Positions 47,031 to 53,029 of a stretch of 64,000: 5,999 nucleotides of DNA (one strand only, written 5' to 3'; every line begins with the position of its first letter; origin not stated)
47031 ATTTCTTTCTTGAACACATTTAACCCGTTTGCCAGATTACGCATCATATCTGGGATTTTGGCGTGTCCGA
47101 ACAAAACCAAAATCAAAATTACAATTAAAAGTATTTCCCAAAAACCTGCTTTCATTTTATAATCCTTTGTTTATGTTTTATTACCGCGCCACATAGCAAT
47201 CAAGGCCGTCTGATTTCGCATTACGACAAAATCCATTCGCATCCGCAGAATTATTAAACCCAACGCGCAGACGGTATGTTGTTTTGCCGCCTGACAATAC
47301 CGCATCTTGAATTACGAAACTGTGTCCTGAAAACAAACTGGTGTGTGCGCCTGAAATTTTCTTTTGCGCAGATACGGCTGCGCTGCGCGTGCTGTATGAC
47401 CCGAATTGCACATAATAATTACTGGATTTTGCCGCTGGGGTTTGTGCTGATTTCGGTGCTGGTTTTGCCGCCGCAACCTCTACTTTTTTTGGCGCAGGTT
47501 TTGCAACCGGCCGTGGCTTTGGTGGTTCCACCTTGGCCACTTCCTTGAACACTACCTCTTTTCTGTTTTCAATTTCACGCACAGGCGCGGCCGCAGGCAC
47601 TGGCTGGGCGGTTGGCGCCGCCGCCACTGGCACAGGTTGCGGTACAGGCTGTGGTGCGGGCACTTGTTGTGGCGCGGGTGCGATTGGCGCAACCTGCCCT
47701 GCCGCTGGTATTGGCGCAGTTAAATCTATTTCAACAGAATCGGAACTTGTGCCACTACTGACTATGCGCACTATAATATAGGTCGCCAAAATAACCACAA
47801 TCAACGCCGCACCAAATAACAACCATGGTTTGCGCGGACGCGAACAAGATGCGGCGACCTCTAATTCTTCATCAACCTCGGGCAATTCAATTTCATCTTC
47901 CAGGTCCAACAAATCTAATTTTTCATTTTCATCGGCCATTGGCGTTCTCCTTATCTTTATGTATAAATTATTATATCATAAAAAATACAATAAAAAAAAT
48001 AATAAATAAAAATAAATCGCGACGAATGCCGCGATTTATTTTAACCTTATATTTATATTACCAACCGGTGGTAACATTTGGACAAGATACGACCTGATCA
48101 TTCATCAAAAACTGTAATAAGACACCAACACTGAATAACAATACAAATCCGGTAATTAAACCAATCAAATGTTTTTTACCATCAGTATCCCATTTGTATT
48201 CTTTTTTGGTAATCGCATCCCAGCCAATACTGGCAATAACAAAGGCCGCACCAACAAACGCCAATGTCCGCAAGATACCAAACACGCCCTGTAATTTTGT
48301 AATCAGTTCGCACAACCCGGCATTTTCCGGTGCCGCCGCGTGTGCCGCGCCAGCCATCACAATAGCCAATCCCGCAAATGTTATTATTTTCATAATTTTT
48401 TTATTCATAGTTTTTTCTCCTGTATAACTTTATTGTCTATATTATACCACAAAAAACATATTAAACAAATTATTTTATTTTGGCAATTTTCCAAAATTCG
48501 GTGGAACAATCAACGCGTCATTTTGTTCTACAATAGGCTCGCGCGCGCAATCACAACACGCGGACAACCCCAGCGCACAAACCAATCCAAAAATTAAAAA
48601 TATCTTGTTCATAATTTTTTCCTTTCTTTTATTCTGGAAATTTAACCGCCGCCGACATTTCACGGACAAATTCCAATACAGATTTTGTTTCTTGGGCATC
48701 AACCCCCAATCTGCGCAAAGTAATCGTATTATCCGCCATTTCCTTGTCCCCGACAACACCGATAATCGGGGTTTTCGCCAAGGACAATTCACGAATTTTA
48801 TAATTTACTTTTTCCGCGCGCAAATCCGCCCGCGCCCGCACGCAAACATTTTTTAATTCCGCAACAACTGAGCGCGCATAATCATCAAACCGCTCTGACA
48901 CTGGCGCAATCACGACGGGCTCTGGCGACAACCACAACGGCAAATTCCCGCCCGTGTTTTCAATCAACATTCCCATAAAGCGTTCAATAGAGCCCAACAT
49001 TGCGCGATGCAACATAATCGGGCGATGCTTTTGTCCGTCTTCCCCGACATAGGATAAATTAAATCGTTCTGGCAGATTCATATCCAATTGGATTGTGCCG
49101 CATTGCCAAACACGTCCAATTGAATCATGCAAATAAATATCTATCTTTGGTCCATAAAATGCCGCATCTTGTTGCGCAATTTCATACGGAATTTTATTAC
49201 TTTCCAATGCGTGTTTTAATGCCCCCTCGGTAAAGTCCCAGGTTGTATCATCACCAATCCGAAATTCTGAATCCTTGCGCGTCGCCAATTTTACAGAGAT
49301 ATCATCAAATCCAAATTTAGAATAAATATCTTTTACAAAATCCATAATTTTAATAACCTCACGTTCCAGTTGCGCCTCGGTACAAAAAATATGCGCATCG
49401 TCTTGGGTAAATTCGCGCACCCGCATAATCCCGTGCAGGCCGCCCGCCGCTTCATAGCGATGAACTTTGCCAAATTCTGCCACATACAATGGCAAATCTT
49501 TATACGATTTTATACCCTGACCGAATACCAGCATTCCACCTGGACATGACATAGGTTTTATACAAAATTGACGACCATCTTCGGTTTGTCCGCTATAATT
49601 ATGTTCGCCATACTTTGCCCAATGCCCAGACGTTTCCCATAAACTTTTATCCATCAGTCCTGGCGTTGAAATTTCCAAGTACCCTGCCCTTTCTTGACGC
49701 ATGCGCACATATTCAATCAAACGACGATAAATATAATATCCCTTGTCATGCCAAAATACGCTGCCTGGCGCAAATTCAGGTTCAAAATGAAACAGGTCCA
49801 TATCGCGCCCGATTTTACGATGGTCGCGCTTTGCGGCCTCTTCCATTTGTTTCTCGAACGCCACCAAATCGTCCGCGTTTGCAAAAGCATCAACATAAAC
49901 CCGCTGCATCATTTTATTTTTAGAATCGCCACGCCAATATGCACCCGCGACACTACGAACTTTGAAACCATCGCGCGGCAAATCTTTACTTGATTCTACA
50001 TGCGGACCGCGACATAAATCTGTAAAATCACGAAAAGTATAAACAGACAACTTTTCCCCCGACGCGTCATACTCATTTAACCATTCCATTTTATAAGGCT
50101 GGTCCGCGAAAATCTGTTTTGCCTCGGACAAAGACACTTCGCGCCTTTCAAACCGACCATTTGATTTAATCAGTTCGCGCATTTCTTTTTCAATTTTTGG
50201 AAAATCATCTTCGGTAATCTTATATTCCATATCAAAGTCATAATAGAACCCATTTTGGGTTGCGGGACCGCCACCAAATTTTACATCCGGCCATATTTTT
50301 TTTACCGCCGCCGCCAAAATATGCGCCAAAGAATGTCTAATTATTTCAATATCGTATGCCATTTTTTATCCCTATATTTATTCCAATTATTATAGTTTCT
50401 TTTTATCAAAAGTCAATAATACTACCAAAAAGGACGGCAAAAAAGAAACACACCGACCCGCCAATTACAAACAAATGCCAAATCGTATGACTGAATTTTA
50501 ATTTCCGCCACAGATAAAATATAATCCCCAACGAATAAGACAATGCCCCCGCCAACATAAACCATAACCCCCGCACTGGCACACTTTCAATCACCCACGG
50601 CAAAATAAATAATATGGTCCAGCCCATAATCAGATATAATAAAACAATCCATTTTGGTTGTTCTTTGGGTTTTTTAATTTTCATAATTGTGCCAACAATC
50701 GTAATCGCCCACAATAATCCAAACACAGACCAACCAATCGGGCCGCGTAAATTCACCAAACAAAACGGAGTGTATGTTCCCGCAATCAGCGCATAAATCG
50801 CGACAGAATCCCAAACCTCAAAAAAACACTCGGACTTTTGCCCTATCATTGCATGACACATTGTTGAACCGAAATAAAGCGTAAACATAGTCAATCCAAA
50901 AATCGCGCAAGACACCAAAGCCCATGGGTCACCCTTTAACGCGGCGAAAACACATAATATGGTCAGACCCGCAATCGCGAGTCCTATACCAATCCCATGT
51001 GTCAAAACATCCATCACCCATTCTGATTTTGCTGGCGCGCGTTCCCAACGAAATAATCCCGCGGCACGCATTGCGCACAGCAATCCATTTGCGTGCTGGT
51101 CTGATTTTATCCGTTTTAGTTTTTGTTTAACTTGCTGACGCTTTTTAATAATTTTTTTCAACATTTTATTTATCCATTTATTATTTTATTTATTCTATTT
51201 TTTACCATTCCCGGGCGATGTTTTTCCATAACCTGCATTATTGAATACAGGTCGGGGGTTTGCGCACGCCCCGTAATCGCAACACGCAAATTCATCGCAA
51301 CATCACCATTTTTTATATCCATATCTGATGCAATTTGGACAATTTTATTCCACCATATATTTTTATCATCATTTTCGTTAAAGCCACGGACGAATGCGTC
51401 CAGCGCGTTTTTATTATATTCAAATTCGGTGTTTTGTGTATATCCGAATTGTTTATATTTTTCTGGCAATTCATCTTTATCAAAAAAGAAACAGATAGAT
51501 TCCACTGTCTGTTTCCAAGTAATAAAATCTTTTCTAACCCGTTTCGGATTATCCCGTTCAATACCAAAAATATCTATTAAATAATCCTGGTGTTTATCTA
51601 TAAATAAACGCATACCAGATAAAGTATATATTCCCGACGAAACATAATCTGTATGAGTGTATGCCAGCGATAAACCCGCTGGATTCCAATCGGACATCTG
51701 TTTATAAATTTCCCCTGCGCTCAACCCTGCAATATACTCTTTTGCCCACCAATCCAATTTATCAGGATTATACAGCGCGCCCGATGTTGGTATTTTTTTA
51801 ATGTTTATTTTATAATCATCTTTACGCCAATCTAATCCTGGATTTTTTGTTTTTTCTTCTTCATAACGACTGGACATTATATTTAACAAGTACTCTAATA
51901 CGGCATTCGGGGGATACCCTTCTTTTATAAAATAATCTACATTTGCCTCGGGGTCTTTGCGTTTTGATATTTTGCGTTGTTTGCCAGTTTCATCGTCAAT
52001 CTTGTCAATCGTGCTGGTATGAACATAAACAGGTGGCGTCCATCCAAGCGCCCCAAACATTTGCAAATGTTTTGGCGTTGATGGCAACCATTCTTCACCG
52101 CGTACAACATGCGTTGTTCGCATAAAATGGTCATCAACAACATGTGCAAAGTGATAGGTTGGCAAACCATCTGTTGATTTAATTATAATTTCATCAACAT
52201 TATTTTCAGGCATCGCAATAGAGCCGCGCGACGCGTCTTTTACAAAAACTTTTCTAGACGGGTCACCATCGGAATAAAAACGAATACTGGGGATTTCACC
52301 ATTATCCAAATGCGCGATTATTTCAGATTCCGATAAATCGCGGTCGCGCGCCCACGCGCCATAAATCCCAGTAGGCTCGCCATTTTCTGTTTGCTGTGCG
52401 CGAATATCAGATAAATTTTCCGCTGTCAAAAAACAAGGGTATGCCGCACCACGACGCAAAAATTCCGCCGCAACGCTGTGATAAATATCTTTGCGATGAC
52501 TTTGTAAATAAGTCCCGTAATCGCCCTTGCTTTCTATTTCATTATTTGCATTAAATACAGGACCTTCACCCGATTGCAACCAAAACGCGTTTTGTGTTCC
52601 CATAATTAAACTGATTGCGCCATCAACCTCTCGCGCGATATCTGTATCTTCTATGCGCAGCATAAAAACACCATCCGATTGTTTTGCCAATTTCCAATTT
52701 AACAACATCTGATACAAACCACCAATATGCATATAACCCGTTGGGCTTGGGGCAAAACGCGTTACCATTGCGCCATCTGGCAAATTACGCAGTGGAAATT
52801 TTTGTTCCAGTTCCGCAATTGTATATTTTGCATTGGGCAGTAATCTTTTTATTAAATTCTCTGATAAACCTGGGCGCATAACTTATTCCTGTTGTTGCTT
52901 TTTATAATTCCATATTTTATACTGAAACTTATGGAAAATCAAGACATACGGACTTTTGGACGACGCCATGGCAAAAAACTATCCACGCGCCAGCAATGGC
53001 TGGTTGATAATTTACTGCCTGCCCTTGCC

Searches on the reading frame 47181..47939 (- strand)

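Call 99: search_protein_families(library=pfam, proteins=[window:47181-47939:-], max_evalue=0.001)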
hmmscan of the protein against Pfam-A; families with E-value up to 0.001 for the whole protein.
window:47181-47939:- (252 aa): 1 family
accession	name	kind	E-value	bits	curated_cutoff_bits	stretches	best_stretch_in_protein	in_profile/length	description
PF05036.18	SPOR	-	6.2e-12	46.1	21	1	172-251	2-75/76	SPOR domain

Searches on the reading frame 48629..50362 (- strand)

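Call 99: search_protein_families(library=pfam, proteins=[window:48629-50362:-], max_evalue=0.001)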
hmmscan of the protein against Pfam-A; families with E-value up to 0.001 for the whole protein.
window:48629-50362:- (577 aa): 3 families
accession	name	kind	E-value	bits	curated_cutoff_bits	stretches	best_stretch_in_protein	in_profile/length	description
PF00587.30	tRNA-synt_2b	-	2.9e-48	164.7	29.3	1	260-469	5-178/179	tRNA synthetase class II core domain (G, H, P, S and T)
PF03129.25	HGTP_anticodon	-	4e-17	62.6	21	1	483-569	2-91/94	Anticodon binding domain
PF07973.19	tRNA_SAD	-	1.4e-10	41.4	24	1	106-156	2-44/44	Threonyl and Alanyl tRNA synthetase second additional domain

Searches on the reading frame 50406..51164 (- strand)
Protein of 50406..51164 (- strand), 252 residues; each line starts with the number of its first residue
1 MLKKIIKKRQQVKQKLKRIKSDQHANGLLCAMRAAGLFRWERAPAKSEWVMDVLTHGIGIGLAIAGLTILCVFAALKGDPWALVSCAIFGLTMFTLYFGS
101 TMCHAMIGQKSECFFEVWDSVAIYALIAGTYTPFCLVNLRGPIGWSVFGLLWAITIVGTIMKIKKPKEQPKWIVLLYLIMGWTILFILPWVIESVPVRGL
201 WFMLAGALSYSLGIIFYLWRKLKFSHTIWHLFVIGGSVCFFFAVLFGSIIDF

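Call 99: search_protein_families(library=pfam, proteins=[window:50406-51164:-], max_evalue=0.001)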
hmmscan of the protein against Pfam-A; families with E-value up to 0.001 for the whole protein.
window:50406-51164:- (252 aa): 1 family
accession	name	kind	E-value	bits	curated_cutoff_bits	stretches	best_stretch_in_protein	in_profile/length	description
PF03006.26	HlyIII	-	4.3e-32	112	26.2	1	51-241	8-224/224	Haemolysin-III related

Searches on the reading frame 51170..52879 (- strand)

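Call 99: search_protein_families(library=pfam, proteins=[window:51170-52879:-], max_evalue=0.001)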
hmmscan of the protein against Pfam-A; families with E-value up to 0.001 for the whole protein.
window:51170-52879:- (569 aa): 2 families
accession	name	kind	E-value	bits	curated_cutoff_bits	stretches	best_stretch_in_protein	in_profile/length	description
PF00749.27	tRNA-synt_1c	-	1.2e-65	221.9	23.4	1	38-338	2-280/314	tRNA synthetases class I (E and Q), catalytic domain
PF19269.4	Anticodon_2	-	7.5e-12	46.3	23.6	1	454-566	29-140/141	Anticodon binding domain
